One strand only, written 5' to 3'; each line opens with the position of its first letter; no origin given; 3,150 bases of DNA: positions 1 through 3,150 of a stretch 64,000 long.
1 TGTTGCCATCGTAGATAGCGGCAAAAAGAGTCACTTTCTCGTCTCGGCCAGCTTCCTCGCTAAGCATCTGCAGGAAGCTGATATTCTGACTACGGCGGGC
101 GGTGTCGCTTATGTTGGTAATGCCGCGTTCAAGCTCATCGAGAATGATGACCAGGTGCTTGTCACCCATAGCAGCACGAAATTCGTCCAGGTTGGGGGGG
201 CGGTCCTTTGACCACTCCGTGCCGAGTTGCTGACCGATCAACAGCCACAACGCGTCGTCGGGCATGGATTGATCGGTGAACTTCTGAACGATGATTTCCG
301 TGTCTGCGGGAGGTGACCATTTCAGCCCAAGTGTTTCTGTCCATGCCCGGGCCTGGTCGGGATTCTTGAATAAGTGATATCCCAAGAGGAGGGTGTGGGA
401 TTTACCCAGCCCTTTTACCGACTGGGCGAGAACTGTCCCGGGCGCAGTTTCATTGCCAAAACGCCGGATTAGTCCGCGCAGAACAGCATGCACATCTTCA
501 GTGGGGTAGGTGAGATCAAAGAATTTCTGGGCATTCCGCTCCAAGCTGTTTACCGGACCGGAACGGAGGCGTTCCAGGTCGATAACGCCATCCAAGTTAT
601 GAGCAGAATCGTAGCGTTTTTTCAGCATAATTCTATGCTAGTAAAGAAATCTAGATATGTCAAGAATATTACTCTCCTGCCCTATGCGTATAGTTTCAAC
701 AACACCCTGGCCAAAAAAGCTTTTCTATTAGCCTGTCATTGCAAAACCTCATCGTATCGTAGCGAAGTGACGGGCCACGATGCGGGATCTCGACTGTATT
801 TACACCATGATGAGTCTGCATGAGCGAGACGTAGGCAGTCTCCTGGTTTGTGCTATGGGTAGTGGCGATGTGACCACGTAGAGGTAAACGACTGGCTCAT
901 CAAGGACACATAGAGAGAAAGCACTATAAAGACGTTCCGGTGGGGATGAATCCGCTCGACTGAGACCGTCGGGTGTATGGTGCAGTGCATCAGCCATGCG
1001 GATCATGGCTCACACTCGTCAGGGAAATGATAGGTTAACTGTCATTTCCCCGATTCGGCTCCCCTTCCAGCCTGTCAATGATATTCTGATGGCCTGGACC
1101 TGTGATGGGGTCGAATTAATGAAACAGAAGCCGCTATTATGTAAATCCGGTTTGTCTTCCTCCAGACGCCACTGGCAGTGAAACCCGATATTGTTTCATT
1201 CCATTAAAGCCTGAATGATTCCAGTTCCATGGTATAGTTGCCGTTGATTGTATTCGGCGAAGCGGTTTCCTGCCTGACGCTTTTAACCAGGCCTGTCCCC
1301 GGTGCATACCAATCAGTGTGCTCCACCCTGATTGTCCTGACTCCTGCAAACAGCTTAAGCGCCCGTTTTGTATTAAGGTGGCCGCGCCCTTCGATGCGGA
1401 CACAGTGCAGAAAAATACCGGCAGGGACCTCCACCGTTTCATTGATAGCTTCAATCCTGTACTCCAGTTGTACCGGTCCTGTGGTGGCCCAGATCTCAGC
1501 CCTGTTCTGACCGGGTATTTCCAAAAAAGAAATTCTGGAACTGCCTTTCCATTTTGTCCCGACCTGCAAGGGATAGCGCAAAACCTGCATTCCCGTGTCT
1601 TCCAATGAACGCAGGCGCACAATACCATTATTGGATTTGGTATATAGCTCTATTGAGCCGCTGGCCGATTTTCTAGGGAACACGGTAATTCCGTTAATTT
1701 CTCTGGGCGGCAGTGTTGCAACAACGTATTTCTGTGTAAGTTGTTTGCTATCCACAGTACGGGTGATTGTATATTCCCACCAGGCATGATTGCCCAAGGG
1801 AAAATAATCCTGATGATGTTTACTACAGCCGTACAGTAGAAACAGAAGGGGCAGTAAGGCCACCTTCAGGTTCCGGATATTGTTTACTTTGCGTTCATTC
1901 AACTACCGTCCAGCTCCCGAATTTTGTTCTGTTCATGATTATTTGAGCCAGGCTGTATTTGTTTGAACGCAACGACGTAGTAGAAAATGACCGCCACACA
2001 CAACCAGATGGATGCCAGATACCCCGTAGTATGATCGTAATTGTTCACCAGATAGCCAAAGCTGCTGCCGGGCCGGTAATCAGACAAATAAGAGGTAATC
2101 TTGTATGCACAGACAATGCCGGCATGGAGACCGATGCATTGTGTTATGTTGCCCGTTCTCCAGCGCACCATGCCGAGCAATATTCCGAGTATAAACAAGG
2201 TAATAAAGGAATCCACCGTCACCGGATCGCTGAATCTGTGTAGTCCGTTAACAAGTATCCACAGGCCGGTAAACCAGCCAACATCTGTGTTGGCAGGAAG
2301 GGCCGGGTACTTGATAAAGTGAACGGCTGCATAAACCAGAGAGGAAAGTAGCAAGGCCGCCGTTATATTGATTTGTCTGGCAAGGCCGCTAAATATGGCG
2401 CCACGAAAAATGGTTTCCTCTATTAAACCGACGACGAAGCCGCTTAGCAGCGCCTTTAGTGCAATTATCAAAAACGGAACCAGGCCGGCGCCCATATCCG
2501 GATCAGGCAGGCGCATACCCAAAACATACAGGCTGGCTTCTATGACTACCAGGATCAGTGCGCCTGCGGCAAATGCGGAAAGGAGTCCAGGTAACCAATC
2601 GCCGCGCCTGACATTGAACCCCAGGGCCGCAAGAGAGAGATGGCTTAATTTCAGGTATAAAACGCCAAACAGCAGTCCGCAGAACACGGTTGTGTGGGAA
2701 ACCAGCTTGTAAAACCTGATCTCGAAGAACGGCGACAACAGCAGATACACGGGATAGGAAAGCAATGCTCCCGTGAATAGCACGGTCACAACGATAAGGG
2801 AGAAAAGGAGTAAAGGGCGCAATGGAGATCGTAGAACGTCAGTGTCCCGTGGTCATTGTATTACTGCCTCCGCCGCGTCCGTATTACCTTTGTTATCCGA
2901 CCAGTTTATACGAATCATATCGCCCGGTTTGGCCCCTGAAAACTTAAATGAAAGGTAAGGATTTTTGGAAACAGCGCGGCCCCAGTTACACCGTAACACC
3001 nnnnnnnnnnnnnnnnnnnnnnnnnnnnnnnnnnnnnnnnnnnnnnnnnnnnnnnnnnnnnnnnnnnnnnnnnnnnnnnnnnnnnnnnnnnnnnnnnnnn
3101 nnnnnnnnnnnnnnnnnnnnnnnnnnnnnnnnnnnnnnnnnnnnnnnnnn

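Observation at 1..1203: Window-edge accessory locus: 5'-truncated defense-like P-loop ATPase with an unusually long (575 nt) structured leader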

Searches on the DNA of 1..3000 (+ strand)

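Call 4: search_rna_families(source=window, start=1, end=3000, threshold=evalue, max_evalue=10, show_alignments=3)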
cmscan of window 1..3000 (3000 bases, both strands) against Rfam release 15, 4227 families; matches with E-value up to 10: 0.
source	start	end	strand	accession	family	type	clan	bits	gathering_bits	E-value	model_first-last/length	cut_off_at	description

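Call 49: search_dna_similar(query=window:629-1203:+, collection=plasmids, mode=distant, max_rows=8)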
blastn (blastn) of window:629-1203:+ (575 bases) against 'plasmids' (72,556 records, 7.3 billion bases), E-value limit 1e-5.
No match.

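Call 50: search_dna_similar(query=window:629-1203:+, collection=phages, mode=distant, max_rows=8)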
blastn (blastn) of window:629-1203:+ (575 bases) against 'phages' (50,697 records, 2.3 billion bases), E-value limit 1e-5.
No match.

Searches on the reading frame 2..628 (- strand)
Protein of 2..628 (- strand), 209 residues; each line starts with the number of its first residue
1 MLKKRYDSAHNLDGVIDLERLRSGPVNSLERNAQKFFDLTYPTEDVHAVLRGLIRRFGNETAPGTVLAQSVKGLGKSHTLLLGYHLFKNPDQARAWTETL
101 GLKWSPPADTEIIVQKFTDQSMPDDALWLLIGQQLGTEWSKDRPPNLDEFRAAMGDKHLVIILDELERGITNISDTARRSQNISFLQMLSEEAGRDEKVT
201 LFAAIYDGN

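Call 6: search_protein_families(library=pfam, proteins=[window:2-628:-], max_evalue=0.1)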
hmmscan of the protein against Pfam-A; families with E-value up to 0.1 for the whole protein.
window:2-628:- (209 aa): 0 families

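Call 7: search_protein_families(library=padloc, proteins=[window:2-628:-], max_evalue=1)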
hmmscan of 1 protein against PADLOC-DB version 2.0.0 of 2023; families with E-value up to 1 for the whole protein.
window:2-628:- (209 aa): 3 families
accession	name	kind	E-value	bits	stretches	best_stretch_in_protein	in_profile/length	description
PDLC00662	HmaC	-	4.7e-08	29.7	1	17-89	29-101/941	AAA+ ATPase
PDLC02192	DUF499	-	0.0022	13.9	1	31-172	33-179/1022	-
PDLC02779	SspC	-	0.0086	11.9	1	153-202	174-222/1054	SspC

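Call 8: search_protein_families(library=ncbifam, proteins=[window:2-628:-], max_evalue=0.1)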
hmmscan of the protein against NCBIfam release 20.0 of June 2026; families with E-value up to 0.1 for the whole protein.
window:2-628:- (209 aa): 1 family
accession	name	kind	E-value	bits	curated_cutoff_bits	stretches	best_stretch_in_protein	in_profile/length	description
NF042962.1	DUF499_antiphage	equivalog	2.1e-07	29.3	1200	1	28-166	30-172/1025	anti-phage-associated DUF499 domain-containing protein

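Call 9: find_homologous_proteins(query=window:2-628:-)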
Query window:2-628:- (209 aa): 28 proteins with E <= 0.001 among 304 candidates.
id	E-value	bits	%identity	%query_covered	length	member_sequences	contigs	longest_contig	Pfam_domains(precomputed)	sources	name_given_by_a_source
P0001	6.1e-91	322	70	100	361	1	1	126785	-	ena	-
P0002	1.5e-85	304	65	100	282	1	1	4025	-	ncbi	-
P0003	1.6e-85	304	65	100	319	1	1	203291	-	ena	-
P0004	2.1e-85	304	67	100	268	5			-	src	-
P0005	7.6e-77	276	72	80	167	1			-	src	-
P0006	9.4e-77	275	60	99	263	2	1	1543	-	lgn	-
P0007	1.1e-76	275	58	100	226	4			-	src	-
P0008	4.3e-74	267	56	100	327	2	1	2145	-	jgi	jgi:hypothetical protein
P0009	2.4e-72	261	56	100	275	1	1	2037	-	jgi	jgi:hypothetical protein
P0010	1.9e-70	255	55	100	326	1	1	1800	-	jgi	jgi:hypothetical protein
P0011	3.3e-70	254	87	62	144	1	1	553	-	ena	-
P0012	7.8e-64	233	69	71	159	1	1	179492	-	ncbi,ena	-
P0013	3.7e-63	231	56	85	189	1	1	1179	-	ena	-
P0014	1.3e-58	216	62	73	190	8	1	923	-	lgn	-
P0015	1.2e-57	213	53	89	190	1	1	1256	-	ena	-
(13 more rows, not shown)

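Call 10: find_encoding_contigs(protein=P0001, flank=10000, max_places=3)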
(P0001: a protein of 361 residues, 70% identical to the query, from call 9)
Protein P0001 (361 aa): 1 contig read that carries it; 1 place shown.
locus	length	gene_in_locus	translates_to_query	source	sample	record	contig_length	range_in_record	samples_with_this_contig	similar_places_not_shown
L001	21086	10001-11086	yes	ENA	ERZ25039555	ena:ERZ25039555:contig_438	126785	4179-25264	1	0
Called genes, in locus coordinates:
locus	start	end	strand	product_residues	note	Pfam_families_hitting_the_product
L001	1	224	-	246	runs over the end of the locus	PF06314:ADC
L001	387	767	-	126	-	-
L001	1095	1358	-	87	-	PF02604:PhdYeFM_antitox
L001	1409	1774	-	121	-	-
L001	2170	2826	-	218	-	-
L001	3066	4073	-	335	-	PF13542:HTH_Tnp_ISL3 (weak), PF01610:DDE_Tnp_ISL3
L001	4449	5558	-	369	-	PF00126:HTH_1 (weak), PF13531:SBP_bac_11 (faint), PF03466:LysR_substrate (faint), PF12727:PBP_like, PF12974:Phosphonate-bd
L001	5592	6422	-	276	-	PF13531:SBP_bac_11, PF12849:PBP_like_2, PF01547:SBP_bac_1 (faint)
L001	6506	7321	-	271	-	PF02463:SMC_N (faint), PF00005:ABC_tran, PF13304:AAA_21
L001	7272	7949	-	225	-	PF00528:BPD_transp_1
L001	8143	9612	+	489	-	PF07396:Porin_O_P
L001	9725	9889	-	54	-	-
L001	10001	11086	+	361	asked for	-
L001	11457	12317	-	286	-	PF03186:CobD_Cbib, PF17113:AmpE (weak)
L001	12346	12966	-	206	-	PF01510:Amidase_2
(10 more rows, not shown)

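Call 11: find_encoding_contigs(protein=P0003, flank=10000, max_places=3)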
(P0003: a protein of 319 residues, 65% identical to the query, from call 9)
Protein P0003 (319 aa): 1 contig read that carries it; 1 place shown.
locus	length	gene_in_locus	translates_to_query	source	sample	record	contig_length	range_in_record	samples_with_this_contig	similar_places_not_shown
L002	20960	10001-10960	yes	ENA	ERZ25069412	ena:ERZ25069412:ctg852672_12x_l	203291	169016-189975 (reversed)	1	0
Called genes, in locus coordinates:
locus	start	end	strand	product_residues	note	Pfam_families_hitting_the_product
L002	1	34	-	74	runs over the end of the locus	-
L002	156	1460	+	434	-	-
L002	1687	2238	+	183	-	PF07638:Sigma70_ECF (weak), PF04542:Sigma70_r2, PF08281:Sigma70_r4_2, PF04545:Sigma70_r4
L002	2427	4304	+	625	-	PF12450:vWF_A, PF00092:VWA, PF13519:VWA_2, PF13768:VWA_3, PF12034:YfbK_C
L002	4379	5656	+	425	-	PF01063:Aminotran_4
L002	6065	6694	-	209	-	PF00462:Glutaredoxin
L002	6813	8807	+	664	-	PF20091:Abhydrolase_10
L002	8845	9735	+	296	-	PF00892:EamA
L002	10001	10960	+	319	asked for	-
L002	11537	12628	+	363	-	-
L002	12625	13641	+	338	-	-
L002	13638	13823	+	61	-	-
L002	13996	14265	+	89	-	-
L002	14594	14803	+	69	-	-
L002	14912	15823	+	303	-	PF14338:Mrr_N, PF04471:Mrr_cat, PF22722:NA-iREase1, PF13156:Mrr_cat_2 (weak)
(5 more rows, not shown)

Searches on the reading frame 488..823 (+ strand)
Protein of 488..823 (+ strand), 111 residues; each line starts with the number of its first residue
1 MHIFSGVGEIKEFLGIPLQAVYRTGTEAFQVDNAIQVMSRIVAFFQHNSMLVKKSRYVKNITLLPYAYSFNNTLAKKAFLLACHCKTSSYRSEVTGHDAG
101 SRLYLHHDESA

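Call 51: search_protein_families(library=pfam, proteins=[window:488-823:+], max_evalue=1)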
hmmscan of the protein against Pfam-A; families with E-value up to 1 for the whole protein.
window:488-823:+ (111 aa): 0 families

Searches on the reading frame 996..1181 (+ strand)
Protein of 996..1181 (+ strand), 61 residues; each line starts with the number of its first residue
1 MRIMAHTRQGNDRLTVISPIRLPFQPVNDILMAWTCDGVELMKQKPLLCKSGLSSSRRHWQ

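Call 51: search_protein_families(library=pfam, proteins=[window:996-1181:+], max_evalue=1)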
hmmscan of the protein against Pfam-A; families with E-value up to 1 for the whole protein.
window:996-1181:+ (61 aa): 0 families

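Call 62: search_protein_representatives(protein=window:996-1178:+)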
Query: 61 residues. Proteins with E-value up to 0.001 (for the whole library): 1; up to 1e-10: 0; up to 1e-30: 0. The best 1 are listed.
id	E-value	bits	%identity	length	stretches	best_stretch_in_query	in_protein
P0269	9.7e-06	41.4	38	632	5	5-41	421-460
